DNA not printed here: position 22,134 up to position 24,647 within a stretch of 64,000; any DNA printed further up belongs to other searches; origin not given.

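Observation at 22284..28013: Three-gene TerB / ATPase / DEAD-box helicase cassette matching the Shango anti-phage system architecture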

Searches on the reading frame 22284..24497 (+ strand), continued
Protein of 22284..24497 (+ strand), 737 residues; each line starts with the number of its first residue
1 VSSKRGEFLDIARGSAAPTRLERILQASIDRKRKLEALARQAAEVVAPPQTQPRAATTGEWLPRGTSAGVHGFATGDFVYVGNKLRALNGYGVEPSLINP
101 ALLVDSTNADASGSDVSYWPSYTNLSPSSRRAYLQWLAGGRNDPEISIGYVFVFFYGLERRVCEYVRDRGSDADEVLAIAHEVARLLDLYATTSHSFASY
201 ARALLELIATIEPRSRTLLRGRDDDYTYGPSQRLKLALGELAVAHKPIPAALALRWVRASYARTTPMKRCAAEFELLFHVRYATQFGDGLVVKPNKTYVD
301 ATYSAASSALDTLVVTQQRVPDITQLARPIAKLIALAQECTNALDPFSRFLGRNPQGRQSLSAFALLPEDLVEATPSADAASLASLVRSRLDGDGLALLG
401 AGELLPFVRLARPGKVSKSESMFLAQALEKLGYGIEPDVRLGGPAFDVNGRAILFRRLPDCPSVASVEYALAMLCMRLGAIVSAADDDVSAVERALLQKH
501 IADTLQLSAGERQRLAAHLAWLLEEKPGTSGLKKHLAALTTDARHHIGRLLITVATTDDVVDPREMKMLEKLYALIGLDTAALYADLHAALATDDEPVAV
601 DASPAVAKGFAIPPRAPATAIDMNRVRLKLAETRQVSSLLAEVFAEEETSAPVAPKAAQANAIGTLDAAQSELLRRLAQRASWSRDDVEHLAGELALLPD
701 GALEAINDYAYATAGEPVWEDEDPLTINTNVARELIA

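Call 67: get_annotated_region(hit=H53, flank=7000)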
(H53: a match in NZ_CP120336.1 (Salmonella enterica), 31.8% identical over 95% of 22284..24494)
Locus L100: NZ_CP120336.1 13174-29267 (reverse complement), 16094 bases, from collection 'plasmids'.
description: Salmonella enterica subsp. enterica serovar Muenchen strain PS_Mu_7_2021 plasmid pESI, complete sequence
organism: Salmonella enterica (NCBI taxid 596)
taxonomy: Bacteria; Pseudomonadota; Gammaproteobacteria; Enterobacterales; Enterobacteriaceae; Salmonella; Salmonella enterica
host: -; source: food,State of Palestine: West Bank; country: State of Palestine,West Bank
typing (MOB-suite, as given by PLSDB): conjugative; replicon IncFIB; relaxase MOBP,MOBP; mating-pair formation MPF_I
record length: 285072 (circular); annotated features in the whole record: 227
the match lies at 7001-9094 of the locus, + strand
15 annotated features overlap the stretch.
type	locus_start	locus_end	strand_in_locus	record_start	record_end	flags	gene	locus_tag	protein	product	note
CDS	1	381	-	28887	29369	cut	-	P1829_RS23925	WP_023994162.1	GNAT family N-acetyltransferase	-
CDS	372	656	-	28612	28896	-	-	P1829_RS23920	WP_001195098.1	DUF1778 domain-containing protein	-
CDS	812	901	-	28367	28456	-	-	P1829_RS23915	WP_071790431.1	helix-turn-helix domain-containing protein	-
CDS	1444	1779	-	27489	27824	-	-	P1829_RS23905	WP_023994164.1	hypothetical protein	-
CDS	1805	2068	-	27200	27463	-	-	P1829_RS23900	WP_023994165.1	DUF977 family protein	-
CDS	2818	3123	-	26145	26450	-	-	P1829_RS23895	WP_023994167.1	type II toxin-antitoxin system RelE/ParE family toxin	GO:0030541 - plasmid partitioning [Evidence IEA]; GO:0051290 - protein heterotetramerization [Evidence IEA]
CDS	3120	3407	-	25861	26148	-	-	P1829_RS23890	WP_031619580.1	damage-inducible protein J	-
CDS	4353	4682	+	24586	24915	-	-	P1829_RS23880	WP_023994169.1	hypothetical protein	-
CDS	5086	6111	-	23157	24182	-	-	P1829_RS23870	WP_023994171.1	IS110 family transposase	-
CDS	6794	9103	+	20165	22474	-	-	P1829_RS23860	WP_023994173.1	TerB N-terminal domain-containing protein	-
CDS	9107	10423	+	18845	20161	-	-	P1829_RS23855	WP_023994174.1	ATP-binding protein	-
CDS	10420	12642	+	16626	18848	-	-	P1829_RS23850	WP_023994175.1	DEAD/DEAH box helicase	-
CDS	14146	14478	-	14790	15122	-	-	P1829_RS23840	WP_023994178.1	type II toxin-antitoxin system PemK/MazF family toxin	-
CDS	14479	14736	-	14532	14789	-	-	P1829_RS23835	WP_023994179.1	hypothetical protein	-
CDS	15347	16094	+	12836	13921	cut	-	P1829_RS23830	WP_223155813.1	hypothetical protein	-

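Call 72: predict_structure(alignment_id=A2)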
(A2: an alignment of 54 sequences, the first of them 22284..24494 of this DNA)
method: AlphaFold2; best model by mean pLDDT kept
length: 737 residues; sequences in the alignment: 54
mean_pLDDT: 87.4   pTM: 0.68
mean pLDDT of the five models: 87.4, 86.3, 84.7, 84.3, 84.2
residues with pLDDT >= 90: 522; 70-90: 127; 50-70: 30; < 50: 58
segments of 3 or more residues with pLDDT < 50: 1-16, 47-54, 595-613, 645-654
pLDDT, mean of each block of 10 residues (from residue 1): 39 55 78 79 57 62 95 96 92 95 96 92 97 98 97 98 91 94 97 94 94 90 64 93 98 95 94 97 97 95 93 90 96 98 98 94 96 91 96 94 91 92 96 95 92 95 89 93 90 87 86 94 91 91 92 90 94 95 92 57 40 47 80 81 49 50 92 96 96 95 97 95 90 95
secondary structure, 60 per line:
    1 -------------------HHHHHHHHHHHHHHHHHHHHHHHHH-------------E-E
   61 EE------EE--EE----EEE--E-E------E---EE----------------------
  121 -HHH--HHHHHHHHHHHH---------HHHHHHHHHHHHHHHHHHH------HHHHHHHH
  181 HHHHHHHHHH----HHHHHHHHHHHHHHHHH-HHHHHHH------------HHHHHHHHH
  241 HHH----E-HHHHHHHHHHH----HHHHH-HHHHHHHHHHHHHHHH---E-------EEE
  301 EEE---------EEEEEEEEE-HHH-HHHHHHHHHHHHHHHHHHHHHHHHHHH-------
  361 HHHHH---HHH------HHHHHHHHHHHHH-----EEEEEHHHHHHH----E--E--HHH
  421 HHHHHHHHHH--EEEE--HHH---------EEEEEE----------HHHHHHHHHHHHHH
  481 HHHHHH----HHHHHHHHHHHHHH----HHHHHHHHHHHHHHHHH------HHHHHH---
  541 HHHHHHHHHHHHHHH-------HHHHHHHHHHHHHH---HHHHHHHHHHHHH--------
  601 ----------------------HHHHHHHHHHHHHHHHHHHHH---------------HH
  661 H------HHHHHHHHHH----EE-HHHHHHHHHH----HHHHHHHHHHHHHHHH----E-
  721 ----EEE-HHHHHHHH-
elements in order (helices of 4 or more, strands of 3 or more residues): H20-44 E60-62 E79-81 H127-138 H148-166 H173-190 H195-211 H213-219 H232-243 H250-260 H265-269 H271-286 E298-303 E313-321 H327-353 H361-365 H378-390 E396-400 H401-407 H418-430 E433-436 E451-456 H467-486 H491-504 H509-525 H532-537 H541-555 H563-576 H580-592 H623-643 H668-677 H685-694 H699-714 E725-727 H729-736

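Call 87: find_encoding_contigs(protein=P0065, flank=9000, max_places=1)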
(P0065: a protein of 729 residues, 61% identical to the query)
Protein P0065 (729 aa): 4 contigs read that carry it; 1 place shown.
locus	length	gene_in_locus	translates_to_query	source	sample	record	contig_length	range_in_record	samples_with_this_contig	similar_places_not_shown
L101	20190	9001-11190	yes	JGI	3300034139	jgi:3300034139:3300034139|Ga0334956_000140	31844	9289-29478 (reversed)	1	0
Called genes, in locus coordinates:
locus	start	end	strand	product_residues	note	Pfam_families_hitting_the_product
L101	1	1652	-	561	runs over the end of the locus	PF00072:Response_reg, PF00990:GGDEF, PF00563:EAL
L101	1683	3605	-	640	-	PF00989:PAS (weak), PF08448:PAS_4 (weak), PF08447:PAS_3 (faint), PF02518:HATPase_c, PF00072:Response_reg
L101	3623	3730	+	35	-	-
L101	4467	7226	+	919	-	PF13802:Gal_mutarotas_2, PF01055:Glyco_hydro_31_2nd, PF21365:Glyco_hydro_31_3rd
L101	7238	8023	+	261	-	PF19714:DUF6209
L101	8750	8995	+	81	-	-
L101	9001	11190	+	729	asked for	PF13208:TerB_N, PF05099:TerB, PF15615:TerB_C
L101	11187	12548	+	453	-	PF10923:BrxC_BrxD, PF13191:AAA_16 (weak)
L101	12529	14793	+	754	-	PF00270:DEAD, PF00271:Helicase_C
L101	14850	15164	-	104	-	PF13525:YfiO (faint)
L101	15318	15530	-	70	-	-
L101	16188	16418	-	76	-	-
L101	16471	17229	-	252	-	PF06884:DUF1264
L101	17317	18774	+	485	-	PF02646:RmuC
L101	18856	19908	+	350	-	PF03445:DUF294 (weak), PF01909:NTP_transf_2 (weak)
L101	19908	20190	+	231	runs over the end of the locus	PF01261:AP_endonuc_2 (weak)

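Call 88: find_encoding_contigs(protein=P0031, flank=9000, max_places=1)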
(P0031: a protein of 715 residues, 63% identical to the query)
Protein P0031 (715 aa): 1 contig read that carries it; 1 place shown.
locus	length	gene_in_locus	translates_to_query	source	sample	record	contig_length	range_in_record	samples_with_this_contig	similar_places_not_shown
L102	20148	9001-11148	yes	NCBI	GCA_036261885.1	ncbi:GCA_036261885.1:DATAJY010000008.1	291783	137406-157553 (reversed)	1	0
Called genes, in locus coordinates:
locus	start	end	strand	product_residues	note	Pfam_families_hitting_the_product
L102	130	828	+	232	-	-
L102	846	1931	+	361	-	PF01068:DNA_ligase_A_M, PF04679:DNA_ligase_A_C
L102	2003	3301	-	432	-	PF21686:LigD_Prim-Pol, PF01896:DNA_primase_S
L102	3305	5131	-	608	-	PF13485:Peptidase_MA_2, PF07607:DUF1570 (weak), PF13428:TPR_14 (faint), PF13431:TPR_17 (faint), PF23914:TPR_CcmH_CycH (faint), PF13432:TPR_16, PF14559:TPR_19 (faint)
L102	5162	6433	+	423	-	PF01979:Amidohydro_1, PF07969:Amidohydro_3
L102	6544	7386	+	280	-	PF00753:Lactamase_B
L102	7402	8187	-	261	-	PF04405:ScdA_N, PF01814:Hemerythrin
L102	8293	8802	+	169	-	-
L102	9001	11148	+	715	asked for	PF13208:TerB_N, PF05099:TerB, PF15615:TerB_C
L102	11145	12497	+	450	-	PF10923:BrxC_BrxD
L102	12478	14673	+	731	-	PF00270:DEAD, PF04851:ResIII (faint), PF00271:Helicase_C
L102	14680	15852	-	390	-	PF07690:MFS_1, PF01306:LacY_symp (weak), PF07690:MFS_1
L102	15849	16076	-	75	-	PF20540:DUF6755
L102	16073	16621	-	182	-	PF00355:Rieske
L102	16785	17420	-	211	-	PF13187:Fer4_9 (faint), PF25160:LdpA_Fe-S-bd (faint), PF00037:Fer4 (faint), PF12797:Fer4_2 (weak), PF12837:Fer4_6 (faint), PF13237:Fer4_10 (faint), PF12838:Fer4_7 (faint), PF13247:Fer4_11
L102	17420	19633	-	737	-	PF04879:Molybdop_Fe4S4, PF00384:Molybdopterin, PF01568:Molydop_binding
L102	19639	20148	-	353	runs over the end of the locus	-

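Call 91: fold_search(model_id=the predicted structure, library=pdb)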
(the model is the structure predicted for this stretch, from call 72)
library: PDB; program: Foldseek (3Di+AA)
matches with E <= 10: 205; with E <= 0.001: 0
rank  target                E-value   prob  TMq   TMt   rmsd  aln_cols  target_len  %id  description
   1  2h5n_D                5.3e-02  1.00  0.14  0.69   5.0       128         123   11  Crystal Structure of Protein of Unknown Function PG1108 from Porphyromonas gingivalis W83 (released 2006-07-25)
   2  2h5n_A                5.6e-02  1.00  0.14  0.64   8.1       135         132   12  Crystal Structure of Protein of Unknown Function PG1108 from Porphyromonas gingivalis W83 (released 2006-07-25)
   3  2h5n_C                7.0e-02  1.00  0.14  0.67   5.0       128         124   11  Crystal Structure of Protein of Unknown Function PG1108 from Porphyromonas gingivalis W83 (released 2006-07-25)
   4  2h5n_B                9.8e-02  1.00  0.14  0.68   4.4       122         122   11  Crystal Structure of Protein of Unknown Function PG1108 from Porphyromonas gingivalis W83 (released 2006-07-25)
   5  9i05_Xj               1.2e-01  0.14  0.11  0.13  29.5       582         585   13  Cryo-EM structure of the large subunit of the mitochondrial ribosome from Toxoplasma gondii (released 2025-06-11)
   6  2ou3_A                1.8e-01  1.00  0.14  0.54   3.4       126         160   13  Crystal structure of a tellurite resistance protein of cog3793 (npun_f6341) from nostoc punctiforme pcc 73102 at 1.85  (released 2007-03-06)
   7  6gaz_Ao               2.7e-01  0.14  0.11  0.13  18.0       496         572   10  Unique features of mammalian mitochondrial translation initiation revealed by cryo-EM. This file contains the 28S rib (released 2018-08-08)
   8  8fnc_8                2.8e-01  0.10  0.10  0.12  24.7       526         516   12  Cryo-EM structure of RNase-treated RESC-C in trypanosomal RNA editing (released 2023-07-19)
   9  8bd7_A                4.1e-01  0.08  0.10  0.12  21.0       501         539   13  IFTB1 subcomplex of anterograde Intraflagellar transport trains (Chlamydomonas reinhardtii) (released 2023-01-11)
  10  8b3i_e                4.9e-01  0.08  0.12  0.12  37.0       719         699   11  CRL4CSA-E2-Ub (state 2) (released 2023-09-27)
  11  8a3t_F                5.1e-01  0.08  0.12  0.15  23.4       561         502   11  S. cerevisiae APC/C-Cdh1 complex (released 2022-08-31)
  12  6gaw_Ao               5.4e-01  0.09  0.11  0.13  17.0       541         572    9  Unique features of mammalian mitochondrial translation initiation revealed by cryo-EM. This file contains the complet (released 2018-08-22)
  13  8h6e_4G               5.6e-01  0.08  0.12  0.11  20.9       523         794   12  Cryo-EM structure of human exon-defined spliceosome in the late pre-B state. (released 2024-05-01)
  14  8a22_AL               7.2e-01  0.08  0.09  0.14  24.2       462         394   11  Structure of the mitochondrial ribosome from Polytomella magna (released 2022-11-16)
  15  6cri_B                7.9e-01  0.09  0.15  0.17  20.9       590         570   13  Structure of the cargo bound AP-1:Arf1:tetherin-Nef stable closed trimer (released 2018-08-01)
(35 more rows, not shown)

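Call 94: search_protein_families(library=phrogs, proteins=[window:22284-24494:+], max_evalue=0.001)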
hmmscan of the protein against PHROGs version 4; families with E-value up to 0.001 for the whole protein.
window:22284-24494:+ (737 aa): 1 family
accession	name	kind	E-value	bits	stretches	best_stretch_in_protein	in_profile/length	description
phrog_632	-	moron, auxiliary metabolic gene and host takeover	5.8e-06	27.5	1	480-582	33-141/143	tellurite resistance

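Call 95: find_encoding_contigs(protein=P0010, flank=10000, max_places=1)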
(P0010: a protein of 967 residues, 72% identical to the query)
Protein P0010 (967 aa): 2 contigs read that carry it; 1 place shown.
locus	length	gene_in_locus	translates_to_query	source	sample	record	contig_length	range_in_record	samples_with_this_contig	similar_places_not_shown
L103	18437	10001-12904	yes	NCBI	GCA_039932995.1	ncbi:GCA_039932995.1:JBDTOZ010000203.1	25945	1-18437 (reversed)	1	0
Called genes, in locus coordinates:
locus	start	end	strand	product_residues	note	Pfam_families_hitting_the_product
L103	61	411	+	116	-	-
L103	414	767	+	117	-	-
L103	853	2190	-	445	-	PF00501:AMP-binding, PF13193:AMP-binding_C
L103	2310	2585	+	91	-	PF00550:PP-binding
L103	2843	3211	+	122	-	-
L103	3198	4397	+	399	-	PF00109:ketoacyl-synt, PF02801:Ketoacyl-synt_C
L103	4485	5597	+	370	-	PF00109:ketoacyl-synt, PF02801:Ketoacyl-synt_C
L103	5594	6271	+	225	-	PF00535:Glycos_transf_2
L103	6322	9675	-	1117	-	PF01443:Viral_helicase1 (faint), PF13482:RNase_H_2, PF13086:AAA_11 (faint), PF13604:AAA_30, PF13087:AAA_12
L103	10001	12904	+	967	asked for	PF13208:TerB_N, PF05099:TerB, PF15615:TerB_C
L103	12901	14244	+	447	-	PF10923:BrxC_BrxD, PF13191:AAA_16 (faint)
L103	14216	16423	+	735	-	PF00270:DEAD, PF00271:Helicase_C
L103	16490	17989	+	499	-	-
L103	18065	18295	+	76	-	-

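Call 96: find_encoding_contigs(protein=P0048, flank=10000, max_places=1)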
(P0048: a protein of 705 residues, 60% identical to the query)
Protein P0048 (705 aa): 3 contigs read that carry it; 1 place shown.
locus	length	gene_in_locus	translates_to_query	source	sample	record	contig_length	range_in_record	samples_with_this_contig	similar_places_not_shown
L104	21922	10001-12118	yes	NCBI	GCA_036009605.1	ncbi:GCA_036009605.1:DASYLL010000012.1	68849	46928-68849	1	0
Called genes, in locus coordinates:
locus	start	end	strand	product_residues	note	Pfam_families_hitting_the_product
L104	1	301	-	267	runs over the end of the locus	-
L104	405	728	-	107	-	-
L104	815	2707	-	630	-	PF22614:Slo-like_RCK, PF06241:Castor_Poll_mid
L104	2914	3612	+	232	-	PF13557:Phenol_MetA_deg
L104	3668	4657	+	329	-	PF01400:Astacin (weak)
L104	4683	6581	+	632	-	PF17816:PDZ_4 (weak), PF03572:Peptidase_S41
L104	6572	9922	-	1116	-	PF13482:RNase_H_2, PF01443:Viral_helicase1 (faint), PF13086:AAA_11 (faint), PF13604:AAA_30, PF13087:AAA_12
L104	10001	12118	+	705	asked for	PF13208:TerB_N, PF05099:TerB, PF15615:TerB_C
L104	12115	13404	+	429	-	PF10923:BrxC_BrxD, PF13191:AAA_16 (faint)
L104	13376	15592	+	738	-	PF00270:DEAD, PF00271:Helicase_C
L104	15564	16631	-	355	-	PF21320:WHD_Rv2258c, PF13489:Methyltransf_23, PF13847:Methyltransf_31, PF08241:Methyltransf_11, PF08242:Methyltransf_12, PF13649:Methyltransf_25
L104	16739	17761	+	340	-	PF01965:DJ-1_PfpI, PF00165:HTH_AraC (faint), PF12833:HTH_18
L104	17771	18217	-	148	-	-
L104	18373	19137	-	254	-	PF00072:Response_reg, PF04397:LytTR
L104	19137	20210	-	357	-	PF06580:His_kinase, PF02518:HATPase_c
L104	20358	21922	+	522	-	PF19527:DUF6055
